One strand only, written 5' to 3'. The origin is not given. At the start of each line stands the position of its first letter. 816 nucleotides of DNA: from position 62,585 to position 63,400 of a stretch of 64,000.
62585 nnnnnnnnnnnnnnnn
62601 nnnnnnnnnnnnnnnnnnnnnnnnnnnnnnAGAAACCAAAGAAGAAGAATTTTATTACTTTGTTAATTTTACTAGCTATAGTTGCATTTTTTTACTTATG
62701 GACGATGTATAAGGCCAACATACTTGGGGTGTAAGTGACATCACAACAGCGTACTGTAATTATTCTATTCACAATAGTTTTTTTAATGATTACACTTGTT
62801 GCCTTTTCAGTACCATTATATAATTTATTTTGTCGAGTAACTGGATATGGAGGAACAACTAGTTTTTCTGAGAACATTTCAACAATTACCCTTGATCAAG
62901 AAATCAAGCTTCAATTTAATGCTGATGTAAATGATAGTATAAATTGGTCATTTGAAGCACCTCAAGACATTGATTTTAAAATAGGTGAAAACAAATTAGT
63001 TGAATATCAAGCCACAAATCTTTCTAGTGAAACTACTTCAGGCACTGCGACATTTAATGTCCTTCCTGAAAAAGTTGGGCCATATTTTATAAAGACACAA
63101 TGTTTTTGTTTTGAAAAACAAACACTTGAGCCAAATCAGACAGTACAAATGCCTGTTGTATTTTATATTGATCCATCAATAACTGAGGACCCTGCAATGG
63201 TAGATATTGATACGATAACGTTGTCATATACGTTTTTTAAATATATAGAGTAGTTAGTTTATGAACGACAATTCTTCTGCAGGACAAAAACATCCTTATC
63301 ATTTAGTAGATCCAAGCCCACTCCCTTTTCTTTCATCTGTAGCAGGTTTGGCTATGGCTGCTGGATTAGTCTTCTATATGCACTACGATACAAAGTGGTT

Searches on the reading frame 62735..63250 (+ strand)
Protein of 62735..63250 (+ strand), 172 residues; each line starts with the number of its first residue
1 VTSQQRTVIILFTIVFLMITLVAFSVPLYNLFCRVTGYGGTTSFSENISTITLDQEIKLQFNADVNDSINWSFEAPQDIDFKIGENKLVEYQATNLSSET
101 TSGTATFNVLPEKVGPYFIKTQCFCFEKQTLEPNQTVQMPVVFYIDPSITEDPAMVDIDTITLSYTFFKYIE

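Call 51: search_protein_families(library=pfam, proteins=[window:62735-63250:+], max_evalue=0.00001)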
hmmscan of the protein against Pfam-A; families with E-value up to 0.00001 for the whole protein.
window:62735-63250:+ (172 aa): 1 family
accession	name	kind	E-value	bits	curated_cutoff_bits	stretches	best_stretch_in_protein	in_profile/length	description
PF04442.19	CtaG_Cox11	-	6e-53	179.3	25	1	25-169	1-148/148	Cytochrome c oxidase assembly protein CtaG/Cox11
